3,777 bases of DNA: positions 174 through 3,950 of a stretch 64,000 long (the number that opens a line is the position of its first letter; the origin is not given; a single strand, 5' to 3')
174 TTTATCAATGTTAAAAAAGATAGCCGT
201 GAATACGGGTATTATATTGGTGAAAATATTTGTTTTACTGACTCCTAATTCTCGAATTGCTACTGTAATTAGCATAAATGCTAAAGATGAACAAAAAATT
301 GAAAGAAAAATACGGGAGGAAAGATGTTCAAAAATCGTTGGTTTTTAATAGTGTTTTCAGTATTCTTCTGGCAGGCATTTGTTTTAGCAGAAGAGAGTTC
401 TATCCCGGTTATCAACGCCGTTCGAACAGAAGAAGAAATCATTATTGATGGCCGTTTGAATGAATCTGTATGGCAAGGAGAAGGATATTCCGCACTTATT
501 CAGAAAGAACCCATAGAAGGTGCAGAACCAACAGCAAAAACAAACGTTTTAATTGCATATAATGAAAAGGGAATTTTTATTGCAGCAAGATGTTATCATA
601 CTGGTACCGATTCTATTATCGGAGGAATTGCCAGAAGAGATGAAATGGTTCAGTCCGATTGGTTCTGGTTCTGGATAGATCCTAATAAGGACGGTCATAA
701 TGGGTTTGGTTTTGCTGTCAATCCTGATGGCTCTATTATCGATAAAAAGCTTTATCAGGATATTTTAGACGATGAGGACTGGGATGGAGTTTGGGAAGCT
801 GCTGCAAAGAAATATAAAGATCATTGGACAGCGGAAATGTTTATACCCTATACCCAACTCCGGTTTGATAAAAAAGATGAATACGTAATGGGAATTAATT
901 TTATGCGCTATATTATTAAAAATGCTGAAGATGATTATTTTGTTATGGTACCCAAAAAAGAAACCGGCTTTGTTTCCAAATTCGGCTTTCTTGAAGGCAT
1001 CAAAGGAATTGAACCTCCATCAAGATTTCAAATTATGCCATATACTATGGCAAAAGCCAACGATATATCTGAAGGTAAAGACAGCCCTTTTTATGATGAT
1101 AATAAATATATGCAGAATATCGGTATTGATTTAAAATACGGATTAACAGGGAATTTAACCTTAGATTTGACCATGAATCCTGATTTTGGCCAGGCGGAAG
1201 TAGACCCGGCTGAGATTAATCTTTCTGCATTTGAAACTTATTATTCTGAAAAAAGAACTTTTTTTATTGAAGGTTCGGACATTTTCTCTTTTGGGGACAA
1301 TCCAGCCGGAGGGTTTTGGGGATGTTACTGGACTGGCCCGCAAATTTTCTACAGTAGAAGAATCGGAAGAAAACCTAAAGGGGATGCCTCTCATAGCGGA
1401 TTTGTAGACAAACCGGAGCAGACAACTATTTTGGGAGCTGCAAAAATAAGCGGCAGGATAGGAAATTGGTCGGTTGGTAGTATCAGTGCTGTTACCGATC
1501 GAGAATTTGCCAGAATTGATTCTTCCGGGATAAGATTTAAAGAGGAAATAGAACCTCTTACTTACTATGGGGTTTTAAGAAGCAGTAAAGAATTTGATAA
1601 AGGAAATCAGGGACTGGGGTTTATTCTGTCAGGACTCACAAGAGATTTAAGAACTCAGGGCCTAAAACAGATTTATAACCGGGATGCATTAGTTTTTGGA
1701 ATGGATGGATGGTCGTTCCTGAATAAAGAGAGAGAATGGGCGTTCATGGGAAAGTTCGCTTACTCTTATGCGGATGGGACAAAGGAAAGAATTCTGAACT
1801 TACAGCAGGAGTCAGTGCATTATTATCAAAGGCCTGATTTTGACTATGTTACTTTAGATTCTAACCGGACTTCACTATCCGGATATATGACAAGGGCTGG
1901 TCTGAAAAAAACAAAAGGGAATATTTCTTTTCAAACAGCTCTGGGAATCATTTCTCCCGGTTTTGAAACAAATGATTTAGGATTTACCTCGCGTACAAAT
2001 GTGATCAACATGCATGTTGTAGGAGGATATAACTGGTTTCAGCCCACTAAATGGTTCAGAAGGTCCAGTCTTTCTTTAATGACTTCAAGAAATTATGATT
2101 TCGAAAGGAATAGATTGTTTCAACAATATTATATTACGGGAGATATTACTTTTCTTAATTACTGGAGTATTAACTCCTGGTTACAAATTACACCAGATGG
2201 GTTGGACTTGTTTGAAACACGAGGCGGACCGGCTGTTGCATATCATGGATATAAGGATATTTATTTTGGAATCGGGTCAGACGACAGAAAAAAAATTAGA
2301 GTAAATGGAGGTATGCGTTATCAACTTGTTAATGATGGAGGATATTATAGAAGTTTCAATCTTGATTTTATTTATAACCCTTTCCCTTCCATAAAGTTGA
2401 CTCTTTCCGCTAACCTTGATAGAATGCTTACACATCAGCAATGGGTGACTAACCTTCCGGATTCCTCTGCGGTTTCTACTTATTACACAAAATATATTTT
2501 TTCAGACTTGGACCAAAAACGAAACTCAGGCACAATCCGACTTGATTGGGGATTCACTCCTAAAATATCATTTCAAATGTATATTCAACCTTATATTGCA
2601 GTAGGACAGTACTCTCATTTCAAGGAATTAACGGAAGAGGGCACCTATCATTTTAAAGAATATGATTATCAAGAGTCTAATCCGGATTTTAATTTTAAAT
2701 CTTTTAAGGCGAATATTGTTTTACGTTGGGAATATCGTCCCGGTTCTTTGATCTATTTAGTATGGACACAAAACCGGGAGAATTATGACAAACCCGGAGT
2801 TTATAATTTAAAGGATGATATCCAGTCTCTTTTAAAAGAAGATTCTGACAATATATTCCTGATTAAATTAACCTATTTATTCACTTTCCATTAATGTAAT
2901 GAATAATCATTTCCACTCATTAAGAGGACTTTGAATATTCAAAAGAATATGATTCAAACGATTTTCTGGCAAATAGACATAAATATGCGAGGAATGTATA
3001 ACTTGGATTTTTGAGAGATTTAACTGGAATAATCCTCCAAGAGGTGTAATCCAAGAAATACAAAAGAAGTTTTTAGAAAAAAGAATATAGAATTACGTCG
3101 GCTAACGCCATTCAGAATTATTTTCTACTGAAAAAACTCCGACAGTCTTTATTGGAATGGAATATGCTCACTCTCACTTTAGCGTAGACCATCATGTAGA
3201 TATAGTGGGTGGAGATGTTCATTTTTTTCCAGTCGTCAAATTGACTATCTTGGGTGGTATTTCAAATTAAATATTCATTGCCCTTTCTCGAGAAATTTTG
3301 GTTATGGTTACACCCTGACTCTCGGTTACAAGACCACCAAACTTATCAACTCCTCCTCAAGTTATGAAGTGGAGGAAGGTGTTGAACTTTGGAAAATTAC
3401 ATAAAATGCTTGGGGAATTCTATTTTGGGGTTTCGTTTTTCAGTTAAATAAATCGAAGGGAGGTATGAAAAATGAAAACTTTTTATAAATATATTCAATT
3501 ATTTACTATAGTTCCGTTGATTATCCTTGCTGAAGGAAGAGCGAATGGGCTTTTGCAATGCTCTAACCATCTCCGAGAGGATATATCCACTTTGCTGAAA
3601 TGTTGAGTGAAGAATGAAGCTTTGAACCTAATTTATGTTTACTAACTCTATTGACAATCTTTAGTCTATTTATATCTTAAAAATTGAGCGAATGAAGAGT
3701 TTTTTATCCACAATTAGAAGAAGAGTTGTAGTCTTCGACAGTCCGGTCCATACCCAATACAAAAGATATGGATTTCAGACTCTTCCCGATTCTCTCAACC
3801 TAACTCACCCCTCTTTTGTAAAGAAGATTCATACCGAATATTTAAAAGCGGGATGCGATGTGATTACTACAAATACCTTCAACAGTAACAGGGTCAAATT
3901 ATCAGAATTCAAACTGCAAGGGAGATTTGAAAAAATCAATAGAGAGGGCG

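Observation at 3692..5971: MetH-like protein lacking all three zinc-binding cysteines: probably not a methionine synthase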

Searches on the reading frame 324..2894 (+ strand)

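Call 3: search_protein_families(library=pfam, proteins=[window:324-2894:+], max_evalue=0.01)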
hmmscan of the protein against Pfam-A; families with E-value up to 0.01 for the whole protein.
window:324-2894:+ (856 aa): 1 family
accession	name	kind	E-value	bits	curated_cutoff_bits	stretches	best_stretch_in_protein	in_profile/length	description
PF19313.5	DUF5916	-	4.5e-84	283.7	22.6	1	231-852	1-562/572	Domain of unknown function (DUF5916)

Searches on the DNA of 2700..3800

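Call 63: search_rna_families(source=window, start=2700, end=3800, threshold=evalue, max_evalue=1)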
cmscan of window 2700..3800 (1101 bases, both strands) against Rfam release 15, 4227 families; matches with E-value up to 1: 1.
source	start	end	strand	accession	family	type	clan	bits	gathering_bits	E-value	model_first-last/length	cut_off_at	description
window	3436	3461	+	RF01072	TMV_UPD-PK3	Cis-reg;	-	15.9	34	0.5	1-31/31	no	Pseudoknot of upstream pseudoknot domain (UPD) of the 3'UTR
